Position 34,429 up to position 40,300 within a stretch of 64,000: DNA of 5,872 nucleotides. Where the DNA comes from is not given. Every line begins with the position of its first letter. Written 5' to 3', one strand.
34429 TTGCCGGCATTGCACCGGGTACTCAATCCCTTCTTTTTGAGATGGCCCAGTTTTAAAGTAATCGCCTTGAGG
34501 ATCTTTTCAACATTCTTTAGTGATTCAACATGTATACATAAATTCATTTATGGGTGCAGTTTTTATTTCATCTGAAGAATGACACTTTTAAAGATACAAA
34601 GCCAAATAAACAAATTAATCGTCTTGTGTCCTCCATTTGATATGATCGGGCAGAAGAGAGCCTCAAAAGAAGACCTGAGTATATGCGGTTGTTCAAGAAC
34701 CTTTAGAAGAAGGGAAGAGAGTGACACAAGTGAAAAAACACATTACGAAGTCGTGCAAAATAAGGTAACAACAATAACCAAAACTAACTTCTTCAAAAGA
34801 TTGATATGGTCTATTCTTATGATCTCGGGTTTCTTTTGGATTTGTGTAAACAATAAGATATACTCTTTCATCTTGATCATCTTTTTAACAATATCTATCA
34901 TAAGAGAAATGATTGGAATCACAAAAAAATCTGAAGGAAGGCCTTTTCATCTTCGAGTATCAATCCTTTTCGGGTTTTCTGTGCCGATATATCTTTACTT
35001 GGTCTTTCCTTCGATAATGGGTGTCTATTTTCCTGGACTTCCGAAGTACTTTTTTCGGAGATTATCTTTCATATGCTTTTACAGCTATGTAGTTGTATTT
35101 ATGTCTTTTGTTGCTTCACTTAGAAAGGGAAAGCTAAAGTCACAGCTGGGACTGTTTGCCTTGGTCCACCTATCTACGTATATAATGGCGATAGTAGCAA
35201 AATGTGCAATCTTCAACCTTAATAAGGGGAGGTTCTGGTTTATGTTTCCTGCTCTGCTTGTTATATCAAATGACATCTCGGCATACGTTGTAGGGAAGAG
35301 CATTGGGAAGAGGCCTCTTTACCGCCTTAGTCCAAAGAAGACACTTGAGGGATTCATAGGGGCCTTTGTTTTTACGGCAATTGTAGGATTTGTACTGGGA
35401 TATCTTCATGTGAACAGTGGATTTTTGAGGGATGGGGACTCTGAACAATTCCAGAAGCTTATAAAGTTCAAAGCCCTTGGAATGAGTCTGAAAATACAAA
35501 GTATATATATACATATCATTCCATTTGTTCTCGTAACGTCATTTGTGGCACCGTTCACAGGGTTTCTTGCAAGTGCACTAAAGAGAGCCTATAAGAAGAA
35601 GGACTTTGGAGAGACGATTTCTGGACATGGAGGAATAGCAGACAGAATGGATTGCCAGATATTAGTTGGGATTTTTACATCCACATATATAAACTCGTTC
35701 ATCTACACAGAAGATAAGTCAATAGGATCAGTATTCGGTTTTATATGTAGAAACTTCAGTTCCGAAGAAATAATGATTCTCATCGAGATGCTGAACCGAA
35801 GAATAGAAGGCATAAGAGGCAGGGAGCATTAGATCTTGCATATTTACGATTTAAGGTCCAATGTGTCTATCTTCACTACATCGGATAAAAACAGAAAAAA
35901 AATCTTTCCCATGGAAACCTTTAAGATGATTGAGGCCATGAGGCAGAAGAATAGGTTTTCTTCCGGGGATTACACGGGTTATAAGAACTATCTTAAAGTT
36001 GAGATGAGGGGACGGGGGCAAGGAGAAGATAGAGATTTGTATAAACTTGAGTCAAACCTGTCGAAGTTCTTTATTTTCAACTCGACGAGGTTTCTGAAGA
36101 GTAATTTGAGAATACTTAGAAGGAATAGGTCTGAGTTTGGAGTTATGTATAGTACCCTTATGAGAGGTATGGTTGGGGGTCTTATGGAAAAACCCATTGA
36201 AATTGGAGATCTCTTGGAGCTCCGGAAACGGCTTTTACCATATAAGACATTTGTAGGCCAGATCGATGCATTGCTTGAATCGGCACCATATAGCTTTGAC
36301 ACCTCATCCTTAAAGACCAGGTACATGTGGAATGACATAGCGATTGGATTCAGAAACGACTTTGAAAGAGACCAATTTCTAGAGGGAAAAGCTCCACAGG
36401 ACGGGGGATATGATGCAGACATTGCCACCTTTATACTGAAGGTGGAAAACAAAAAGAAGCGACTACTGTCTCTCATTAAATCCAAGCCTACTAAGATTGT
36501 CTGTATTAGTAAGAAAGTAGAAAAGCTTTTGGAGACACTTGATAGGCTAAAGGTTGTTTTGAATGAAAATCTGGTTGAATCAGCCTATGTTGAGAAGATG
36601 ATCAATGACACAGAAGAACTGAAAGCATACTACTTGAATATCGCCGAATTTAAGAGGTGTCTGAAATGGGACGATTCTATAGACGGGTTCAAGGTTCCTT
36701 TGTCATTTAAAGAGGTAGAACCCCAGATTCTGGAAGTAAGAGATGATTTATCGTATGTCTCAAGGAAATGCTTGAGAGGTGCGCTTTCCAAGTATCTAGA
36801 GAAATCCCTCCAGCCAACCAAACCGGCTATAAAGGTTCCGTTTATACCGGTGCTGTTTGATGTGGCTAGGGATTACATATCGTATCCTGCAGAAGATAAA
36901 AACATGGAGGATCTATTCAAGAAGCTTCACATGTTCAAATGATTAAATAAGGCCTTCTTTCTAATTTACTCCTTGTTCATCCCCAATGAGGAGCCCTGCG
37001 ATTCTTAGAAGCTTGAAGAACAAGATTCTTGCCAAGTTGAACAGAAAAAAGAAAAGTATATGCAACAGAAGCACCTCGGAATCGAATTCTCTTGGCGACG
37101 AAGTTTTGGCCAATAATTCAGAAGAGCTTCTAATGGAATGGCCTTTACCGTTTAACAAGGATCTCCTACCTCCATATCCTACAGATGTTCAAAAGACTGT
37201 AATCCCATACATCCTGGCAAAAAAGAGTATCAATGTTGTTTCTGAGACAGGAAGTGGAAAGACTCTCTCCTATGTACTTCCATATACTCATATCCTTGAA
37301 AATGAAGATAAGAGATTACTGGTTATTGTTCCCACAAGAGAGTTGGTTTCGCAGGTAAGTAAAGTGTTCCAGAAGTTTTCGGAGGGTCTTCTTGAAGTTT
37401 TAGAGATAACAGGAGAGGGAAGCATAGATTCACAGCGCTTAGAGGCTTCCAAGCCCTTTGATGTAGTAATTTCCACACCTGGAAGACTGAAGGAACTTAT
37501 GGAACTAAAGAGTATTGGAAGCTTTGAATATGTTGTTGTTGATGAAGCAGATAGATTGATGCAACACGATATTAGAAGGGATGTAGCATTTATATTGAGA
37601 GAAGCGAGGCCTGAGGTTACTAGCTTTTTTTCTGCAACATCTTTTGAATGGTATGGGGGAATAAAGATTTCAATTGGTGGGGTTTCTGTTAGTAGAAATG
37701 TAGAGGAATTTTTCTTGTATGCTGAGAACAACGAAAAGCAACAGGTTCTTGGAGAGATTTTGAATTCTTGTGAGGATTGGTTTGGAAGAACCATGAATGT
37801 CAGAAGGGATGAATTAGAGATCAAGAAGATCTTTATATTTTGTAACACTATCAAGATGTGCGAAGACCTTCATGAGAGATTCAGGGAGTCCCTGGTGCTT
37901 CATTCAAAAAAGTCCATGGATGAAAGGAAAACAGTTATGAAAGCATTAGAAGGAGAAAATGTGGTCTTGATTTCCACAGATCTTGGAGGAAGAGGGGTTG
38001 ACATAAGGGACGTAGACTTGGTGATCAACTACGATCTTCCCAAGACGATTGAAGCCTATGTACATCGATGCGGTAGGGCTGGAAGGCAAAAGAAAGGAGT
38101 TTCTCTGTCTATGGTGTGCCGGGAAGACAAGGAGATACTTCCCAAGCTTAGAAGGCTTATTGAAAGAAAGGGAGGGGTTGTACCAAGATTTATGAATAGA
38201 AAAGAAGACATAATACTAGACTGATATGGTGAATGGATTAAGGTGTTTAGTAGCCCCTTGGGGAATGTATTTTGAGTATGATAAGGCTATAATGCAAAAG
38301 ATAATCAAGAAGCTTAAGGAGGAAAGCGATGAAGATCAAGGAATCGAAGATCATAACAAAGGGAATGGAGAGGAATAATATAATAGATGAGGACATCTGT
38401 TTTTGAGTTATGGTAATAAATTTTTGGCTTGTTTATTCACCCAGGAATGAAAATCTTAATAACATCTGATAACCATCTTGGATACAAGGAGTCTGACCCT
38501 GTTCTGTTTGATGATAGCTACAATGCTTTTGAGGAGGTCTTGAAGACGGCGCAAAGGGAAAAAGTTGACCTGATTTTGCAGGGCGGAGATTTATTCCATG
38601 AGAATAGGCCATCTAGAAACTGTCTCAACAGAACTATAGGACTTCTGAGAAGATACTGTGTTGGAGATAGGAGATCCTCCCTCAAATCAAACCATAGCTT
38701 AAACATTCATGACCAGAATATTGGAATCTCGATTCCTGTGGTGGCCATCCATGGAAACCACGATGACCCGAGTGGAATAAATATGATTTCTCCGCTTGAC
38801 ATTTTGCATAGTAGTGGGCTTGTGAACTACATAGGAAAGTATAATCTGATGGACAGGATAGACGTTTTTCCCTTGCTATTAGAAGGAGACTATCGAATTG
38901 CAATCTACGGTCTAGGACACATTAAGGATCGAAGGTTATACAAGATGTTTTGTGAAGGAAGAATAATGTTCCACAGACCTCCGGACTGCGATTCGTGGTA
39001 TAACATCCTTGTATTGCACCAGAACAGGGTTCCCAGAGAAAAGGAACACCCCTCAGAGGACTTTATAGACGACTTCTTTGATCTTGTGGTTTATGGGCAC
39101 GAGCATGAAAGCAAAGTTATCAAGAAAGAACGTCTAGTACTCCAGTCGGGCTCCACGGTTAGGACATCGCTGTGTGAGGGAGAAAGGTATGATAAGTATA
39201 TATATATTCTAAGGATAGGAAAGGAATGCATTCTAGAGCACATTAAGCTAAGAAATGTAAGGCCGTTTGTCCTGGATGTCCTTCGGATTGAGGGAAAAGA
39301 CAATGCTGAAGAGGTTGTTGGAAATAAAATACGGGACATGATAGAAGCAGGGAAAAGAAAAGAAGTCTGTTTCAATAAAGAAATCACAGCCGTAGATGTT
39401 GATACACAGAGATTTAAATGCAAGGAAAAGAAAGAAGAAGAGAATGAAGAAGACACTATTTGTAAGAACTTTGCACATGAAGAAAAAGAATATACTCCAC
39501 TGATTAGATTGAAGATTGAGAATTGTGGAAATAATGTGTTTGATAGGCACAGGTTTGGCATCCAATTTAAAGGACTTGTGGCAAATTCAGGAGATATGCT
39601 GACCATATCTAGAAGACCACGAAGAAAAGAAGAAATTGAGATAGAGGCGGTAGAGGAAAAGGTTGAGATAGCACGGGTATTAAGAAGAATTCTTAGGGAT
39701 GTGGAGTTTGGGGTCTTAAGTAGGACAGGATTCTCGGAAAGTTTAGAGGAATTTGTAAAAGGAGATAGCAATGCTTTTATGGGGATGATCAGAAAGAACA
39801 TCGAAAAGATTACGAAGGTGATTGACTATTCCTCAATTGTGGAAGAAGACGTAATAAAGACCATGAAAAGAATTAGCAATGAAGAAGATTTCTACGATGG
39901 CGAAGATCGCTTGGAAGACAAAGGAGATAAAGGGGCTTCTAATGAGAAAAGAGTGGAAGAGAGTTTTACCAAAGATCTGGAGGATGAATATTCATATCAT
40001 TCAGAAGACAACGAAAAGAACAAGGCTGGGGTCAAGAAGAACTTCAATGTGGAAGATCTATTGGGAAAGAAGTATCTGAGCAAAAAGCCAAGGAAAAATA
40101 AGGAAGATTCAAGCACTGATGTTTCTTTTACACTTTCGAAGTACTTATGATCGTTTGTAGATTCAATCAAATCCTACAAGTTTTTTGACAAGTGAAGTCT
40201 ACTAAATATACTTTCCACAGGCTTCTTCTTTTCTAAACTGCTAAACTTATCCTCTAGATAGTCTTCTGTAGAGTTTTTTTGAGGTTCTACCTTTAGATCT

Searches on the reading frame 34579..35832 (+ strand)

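Call 30: search_protein_families(library=pfam, proteins=[window:34579-35832:+], max_evalue=0.00001)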
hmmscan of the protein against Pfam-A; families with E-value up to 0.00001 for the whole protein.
window:34579-35832:+ (417 aa): 1 family
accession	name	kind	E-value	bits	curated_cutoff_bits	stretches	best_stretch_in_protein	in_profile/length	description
PF01148.25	CTP_transf_1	-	3.6e-48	165.1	24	1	73-374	2-264/264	Cytidylyltransferase family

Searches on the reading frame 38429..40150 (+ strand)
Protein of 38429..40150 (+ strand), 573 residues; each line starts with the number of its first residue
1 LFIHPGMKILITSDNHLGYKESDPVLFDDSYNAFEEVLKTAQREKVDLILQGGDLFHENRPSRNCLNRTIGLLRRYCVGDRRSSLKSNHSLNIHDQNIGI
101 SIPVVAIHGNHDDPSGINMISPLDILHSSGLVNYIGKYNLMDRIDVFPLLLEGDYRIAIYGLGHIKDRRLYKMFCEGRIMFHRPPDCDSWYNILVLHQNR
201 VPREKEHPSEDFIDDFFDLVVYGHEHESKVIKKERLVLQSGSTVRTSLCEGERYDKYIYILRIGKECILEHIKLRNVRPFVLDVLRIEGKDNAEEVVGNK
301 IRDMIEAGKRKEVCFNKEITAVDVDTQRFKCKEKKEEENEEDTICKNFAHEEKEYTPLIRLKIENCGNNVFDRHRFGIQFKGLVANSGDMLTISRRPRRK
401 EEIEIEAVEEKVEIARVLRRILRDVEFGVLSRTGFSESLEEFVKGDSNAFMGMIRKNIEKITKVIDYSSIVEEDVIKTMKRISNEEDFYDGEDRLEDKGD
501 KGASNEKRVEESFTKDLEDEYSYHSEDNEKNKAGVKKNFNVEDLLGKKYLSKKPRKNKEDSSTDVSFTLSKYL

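Call 31: search_protein_families(library=pfam, proteins=[window:38429-40150:+], max_evalue=0.00001)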
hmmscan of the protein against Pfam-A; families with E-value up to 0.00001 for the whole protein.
window:38429-40150:+ (573 aa): 3 families
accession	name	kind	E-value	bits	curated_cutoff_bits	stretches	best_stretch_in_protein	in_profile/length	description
PF00149.33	Metallophos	-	7.6e-16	59.5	21.5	1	7-227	1-190/191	Calcineurin-like phosphoesterase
PF04152.19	Mre11_DNA_bind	-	4.4e-13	50.2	25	1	269-442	3-178/178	Mre11 DNA-binding presumed domain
PF12850.12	Metallophos_2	-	2.9e-08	34.3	27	0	7-245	1-137/154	Calcineurin-like phosphoesterase superfamily domain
